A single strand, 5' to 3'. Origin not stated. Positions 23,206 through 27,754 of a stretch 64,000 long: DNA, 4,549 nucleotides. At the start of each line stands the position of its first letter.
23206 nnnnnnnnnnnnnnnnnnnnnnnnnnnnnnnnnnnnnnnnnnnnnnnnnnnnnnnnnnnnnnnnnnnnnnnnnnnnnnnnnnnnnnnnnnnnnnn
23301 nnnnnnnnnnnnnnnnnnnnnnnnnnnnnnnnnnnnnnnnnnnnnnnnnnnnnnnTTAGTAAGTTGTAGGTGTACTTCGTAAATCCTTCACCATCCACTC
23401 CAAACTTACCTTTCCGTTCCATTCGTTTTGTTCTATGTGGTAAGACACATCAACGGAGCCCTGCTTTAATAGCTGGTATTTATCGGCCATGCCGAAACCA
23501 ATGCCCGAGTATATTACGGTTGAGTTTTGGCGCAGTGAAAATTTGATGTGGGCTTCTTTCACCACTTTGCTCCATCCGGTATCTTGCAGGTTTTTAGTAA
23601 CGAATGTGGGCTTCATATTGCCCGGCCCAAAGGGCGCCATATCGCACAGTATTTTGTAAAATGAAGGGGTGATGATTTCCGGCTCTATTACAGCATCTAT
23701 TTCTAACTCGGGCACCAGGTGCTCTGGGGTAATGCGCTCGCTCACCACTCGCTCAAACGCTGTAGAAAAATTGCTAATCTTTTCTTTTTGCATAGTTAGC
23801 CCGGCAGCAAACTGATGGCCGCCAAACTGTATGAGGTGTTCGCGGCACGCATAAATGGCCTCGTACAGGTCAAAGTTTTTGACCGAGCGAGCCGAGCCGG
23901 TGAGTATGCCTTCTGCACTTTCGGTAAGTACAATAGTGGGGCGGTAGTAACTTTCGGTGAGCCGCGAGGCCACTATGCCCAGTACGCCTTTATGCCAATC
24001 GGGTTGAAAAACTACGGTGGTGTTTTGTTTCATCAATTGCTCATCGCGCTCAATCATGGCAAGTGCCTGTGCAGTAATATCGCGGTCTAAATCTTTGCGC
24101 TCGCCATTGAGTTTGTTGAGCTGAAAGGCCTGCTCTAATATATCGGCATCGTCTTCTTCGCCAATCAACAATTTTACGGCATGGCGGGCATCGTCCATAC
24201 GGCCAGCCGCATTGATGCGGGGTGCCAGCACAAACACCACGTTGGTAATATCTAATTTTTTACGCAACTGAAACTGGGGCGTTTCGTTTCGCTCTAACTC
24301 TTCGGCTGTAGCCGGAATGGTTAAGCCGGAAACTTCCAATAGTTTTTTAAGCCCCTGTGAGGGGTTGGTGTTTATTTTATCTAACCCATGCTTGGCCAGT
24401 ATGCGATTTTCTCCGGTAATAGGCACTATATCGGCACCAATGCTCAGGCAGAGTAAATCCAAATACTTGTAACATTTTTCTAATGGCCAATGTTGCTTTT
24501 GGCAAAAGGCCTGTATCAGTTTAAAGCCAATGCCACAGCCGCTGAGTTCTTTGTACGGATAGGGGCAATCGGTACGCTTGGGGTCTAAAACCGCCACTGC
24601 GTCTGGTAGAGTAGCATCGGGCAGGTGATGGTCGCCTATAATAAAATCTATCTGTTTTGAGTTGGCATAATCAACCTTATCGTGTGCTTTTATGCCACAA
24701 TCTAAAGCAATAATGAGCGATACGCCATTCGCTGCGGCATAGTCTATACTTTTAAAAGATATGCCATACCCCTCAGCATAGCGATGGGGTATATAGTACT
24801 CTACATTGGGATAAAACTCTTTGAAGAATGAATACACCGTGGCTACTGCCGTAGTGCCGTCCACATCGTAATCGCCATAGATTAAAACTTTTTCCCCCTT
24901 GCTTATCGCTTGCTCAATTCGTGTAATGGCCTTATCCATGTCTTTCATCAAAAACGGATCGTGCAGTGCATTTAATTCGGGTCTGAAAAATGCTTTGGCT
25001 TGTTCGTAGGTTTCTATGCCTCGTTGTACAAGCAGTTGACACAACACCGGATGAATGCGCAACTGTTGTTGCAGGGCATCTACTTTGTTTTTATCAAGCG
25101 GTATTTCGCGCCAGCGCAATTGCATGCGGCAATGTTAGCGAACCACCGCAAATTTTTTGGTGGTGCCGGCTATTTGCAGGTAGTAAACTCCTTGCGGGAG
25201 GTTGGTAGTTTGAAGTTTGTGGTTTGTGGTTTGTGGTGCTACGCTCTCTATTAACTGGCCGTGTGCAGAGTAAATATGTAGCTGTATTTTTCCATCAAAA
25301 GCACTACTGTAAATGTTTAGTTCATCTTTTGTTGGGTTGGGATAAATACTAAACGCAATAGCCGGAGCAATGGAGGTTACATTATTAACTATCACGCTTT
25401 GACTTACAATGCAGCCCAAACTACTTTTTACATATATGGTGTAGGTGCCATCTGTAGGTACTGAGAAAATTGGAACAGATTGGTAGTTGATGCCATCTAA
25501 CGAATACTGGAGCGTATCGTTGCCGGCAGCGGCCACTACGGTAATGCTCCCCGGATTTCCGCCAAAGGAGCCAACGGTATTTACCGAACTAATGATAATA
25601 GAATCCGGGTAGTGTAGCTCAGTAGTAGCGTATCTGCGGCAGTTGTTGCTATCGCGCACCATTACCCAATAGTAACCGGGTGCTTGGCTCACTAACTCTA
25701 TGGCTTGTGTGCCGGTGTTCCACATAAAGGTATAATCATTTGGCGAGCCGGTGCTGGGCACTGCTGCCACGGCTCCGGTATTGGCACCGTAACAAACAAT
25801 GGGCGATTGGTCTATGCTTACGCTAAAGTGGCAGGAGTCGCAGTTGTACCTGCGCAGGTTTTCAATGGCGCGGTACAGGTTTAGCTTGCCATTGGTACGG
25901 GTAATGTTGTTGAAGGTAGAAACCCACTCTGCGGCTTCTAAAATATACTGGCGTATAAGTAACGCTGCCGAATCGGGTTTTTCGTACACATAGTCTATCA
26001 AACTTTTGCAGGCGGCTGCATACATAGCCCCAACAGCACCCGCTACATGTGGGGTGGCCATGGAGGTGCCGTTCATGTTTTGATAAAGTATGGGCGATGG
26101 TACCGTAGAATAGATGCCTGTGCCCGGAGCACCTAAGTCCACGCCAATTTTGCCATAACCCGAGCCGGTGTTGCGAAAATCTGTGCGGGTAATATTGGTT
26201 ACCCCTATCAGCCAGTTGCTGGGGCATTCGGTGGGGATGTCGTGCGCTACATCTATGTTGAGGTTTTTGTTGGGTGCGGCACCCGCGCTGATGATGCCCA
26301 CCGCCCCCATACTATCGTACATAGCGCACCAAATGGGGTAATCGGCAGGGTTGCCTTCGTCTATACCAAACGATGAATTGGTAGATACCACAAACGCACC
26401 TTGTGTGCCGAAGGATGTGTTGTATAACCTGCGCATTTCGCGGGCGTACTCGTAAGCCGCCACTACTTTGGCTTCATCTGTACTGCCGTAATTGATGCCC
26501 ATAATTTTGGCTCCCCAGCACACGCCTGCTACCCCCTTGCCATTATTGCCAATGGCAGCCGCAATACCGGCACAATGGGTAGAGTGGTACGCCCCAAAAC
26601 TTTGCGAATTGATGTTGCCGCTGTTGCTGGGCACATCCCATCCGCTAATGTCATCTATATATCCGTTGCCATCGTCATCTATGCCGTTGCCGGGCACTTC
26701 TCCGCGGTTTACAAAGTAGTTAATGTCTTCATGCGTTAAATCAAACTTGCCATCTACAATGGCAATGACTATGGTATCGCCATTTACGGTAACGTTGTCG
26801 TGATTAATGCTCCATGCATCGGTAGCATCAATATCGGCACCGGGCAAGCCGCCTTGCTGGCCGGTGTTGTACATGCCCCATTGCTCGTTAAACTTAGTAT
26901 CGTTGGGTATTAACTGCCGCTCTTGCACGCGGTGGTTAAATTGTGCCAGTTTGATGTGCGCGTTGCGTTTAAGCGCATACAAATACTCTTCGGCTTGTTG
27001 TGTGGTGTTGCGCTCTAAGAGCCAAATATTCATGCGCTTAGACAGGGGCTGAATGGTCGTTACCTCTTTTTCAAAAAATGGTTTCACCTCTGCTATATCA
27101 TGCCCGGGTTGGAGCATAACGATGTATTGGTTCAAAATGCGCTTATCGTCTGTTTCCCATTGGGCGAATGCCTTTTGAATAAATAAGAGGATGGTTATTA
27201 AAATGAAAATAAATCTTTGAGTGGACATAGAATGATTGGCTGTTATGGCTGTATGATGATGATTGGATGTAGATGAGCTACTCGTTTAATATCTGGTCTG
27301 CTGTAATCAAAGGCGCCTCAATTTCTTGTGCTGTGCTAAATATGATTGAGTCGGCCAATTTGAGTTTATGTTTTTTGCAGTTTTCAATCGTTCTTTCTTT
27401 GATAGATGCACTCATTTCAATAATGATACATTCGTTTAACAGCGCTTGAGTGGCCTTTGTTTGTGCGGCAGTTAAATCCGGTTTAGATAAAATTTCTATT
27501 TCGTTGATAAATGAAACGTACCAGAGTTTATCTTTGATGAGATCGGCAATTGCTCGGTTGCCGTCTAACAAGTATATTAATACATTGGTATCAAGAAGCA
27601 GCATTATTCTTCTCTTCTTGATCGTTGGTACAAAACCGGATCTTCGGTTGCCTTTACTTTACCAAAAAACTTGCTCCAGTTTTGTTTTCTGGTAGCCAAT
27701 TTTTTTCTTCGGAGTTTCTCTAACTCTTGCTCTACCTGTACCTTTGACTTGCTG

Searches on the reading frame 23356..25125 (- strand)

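Call 9: search_protein_families(library=pfam, proteins=[window:23356-25125:-], max_evalue=0.01)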
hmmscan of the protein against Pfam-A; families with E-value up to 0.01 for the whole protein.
window:23356-25125:- (589 aa): 4 families
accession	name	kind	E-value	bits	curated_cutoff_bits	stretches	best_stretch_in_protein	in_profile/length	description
PF01368.27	DHH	-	5.7e-27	94.9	28.1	1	79-229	1-125/125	DHH family, N-terminal domain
PF17768.7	RecJ_OB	-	2e-25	89.3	27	1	476-581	1-107/107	RecJ OB domain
PF02272.25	DHHA1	-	8.3e-15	55.5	25.9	1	371-462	6-101/102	DHHA1 domain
PF01751.28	Toprim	-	0.0048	17.5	23.1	0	59-107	38-86/96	Toprim domain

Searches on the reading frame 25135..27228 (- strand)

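Call 9: search_protein_families(library=pfam, proteins=[window:25135-27228:-], max_evalue=0.01)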
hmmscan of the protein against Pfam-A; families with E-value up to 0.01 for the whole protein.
window:25135-27228:- (697 aa): 3 families
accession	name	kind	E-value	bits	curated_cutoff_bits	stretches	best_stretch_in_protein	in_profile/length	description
PF00082.27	Peptidase_S8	-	1.1e-30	107.4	21.8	1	150-433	1-273/288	Subtilase family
PF18962.6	Por_Secre_tail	-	3e-14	53.5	27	1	628-692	1-72/75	Secretion system C-terminal sorting domain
PF13573.12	SprB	-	0.0012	18.9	28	1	472-507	2-36/37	SprB repeat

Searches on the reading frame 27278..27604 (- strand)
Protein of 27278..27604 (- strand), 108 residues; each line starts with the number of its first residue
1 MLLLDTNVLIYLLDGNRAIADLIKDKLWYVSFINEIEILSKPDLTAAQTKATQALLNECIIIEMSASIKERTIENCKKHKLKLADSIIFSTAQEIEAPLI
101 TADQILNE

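Call 58: search_protein_families(library=pfam, proteins=[window:27278-27604:-], max_evalue=0.0001)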
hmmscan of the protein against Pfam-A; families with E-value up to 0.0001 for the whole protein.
window:27278-27604:- (108 aa): 1 family
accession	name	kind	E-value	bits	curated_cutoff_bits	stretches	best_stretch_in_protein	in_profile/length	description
PF01850.27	PIN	-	7.4e-13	49.6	23.6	1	3-106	2-114/120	PIN domain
